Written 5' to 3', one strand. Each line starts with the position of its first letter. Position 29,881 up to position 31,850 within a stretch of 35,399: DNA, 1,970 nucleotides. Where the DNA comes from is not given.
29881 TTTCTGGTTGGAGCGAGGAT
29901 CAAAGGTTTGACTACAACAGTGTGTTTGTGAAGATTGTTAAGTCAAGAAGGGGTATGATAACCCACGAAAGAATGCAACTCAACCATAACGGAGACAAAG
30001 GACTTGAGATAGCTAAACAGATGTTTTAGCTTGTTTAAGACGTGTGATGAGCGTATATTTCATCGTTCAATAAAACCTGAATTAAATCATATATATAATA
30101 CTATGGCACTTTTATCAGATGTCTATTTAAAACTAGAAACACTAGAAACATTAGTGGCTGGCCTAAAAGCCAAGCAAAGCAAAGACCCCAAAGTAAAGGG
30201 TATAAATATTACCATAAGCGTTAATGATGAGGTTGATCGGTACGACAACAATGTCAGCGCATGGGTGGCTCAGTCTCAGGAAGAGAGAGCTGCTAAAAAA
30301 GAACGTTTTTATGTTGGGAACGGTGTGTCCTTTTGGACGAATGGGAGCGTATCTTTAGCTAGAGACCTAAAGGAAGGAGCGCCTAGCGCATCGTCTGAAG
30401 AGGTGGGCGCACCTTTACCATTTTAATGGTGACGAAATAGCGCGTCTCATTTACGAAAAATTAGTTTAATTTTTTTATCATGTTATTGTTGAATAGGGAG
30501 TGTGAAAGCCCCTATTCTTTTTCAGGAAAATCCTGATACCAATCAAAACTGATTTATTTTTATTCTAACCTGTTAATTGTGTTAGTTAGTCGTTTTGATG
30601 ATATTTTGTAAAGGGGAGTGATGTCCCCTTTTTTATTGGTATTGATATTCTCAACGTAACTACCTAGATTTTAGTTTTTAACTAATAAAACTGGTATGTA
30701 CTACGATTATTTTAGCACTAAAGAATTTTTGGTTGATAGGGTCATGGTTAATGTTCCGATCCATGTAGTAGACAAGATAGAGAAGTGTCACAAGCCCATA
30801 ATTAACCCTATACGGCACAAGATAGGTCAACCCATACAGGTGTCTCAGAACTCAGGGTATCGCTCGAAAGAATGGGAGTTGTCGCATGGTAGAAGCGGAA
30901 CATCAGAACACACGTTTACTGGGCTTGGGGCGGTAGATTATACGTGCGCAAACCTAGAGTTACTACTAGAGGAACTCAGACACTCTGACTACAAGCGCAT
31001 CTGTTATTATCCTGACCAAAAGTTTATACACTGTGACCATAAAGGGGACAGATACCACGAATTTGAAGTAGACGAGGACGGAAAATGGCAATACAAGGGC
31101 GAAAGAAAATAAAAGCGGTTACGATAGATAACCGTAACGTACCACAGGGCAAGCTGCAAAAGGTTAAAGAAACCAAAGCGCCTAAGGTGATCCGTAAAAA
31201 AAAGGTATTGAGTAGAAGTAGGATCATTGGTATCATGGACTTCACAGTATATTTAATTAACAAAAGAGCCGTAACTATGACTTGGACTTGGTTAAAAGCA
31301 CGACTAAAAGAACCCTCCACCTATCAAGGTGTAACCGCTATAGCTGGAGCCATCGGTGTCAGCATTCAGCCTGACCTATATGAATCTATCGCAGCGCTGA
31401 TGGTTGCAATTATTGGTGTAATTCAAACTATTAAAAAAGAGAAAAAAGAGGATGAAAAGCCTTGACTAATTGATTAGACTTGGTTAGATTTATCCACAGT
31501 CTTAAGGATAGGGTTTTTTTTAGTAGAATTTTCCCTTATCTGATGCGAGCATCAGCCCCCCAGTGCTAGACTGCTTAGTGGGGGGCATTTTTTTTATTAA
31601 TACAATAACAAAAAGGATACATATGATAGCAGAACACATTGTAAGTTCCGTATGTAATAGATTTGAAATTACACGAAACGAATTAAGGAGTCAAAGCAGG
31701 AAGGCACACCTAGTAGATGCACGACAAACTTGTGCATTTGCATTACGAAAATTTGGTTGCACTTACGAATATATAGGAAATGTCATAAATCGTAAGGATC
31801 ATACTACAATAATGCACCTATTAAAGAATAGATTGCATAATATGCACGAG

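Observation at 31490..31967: Phage-encoded DnaA domain-IV-only protein preceded by a perfect DnaA box and a leader hairpin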

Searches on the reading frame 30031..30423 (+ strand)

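Call 3: search_protein_families(library=pfam, proteins=[window:30031-30423:+], max_evalue=1)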
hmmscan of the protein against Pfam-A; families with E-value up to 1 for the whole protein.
window:30031-30423:+ (131 aa): 1 family
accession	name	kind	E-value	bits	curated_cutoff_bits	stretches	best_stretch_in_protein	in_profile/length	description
PF10001.14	DUF2242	-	0.014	16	25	1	25-111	6-89/121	Uncharacterized protein conserved in bacteria (DUF2242)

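Call 4: search_protein_families(library=phrogs, proteins=[window:30031-30423:+], max_evalue=0.01)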
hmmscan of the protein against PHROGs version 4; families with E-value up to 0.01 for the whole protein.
window:30031-30423:+ (131 aa): 1 family
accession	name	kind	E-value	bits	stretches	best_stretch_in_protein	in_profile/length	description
phrog_24909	-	unknown function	6.6e-05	24.5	1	42-97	17-72/104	-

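Call 59: search_protein_families(library=ncbifam, proteins=[window:30031-30423:+], max_evalue=0.01)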
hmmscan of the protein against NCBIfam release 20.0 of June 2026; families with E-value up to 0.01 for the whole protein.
window:30031-30423:+ (131 aa): 0 families

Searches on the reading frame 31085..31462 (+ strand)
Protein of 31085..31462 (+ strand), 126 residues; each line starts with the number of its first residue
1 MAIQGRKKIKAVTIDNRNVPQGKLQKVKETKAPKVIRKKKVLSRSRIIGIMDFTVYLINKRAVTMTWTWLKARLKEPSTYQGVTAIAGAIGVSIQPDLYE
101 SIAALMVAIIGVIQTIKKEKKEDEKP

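Call 3: search_protein_families(library=pfam, proteins=[window:31085-31462:+], max_evalue=1)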
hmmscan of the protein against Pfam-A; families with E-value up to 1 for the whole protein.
window:31085-31462:+ (126 aa): 1 family
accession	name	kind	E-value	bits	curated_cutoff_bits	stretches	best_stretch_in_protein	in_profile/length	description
PF23868.1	Mmc1_C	-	0.033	14.2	27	1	20-117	67-156/175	Mmc1 C-terminal domain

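Call 4: search_protein_families(library=phrogs, proteins=[window:31085-31462:+], max_evalue=0.01)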
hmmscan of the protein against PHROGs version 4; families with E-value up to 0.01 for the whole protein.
window:31085-31462:+ (126 aa): 0 families

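Call 59: search_protein_families(library=ncbifam, proteins=[window:31085-31462:+], max_evalue=0.01)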
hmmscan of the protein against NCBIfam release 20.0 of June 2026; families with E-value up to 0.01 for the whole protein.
window:31085-31462:+ (126 aa): 0 families

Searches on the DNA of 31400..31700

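Call 18: search_rna_families(source=window, start=31400, end=31700, threshold=evalue, max_evalue=10)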
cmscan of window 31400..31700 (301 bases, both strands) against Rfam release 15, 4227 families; matches with E-value up to 10: 8.
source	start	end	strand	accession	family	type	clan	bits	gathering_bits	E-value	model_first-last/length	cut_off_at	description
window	31416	31597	+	RF04182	GibS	Gene; sRNA;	-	18.5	115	2.3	1-142/142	no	GibS sRNA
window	31446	31564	+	RF01565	DdR15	Gene; snRNA; snoRNA; CD-box;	-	17.6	70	6.3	1-113/113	no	Dictyostelium snoRNA DdR15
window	31440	31593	+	RF04179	BTnc049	Gene; sRNA;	-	16.2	81.9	2.4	1-111/111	no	Bacteroides sRNA BTnc049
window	31426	31527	+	RF02612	BSR1350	Gene; sRNA;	-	16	216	1.6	1-176/176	no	Brucella sRNA 1350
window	31554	31608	+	RF01581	RUF6-5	Gene; sRNA;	-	15.5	70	1.8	1-156/156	no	Plasmodium RNA of unknown function RUF6-5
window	31521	31594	+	RF02399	NsiR1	Gene; sRNA;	-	14.2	39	2.5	1-60/60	no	Nitrogen stress-induced RNA 1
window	31498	31594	+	RF00021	Spot_42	Gene; sRNA;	-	13.9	80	3.4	1-115/115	no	Spot 42 RNA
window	31563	31609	+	RF02108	DLEU2_4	Gene; lncRNA;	-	11.2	40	9.6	1-58/58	no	Deleted in lymphocytic leukemia 2 conserved region 4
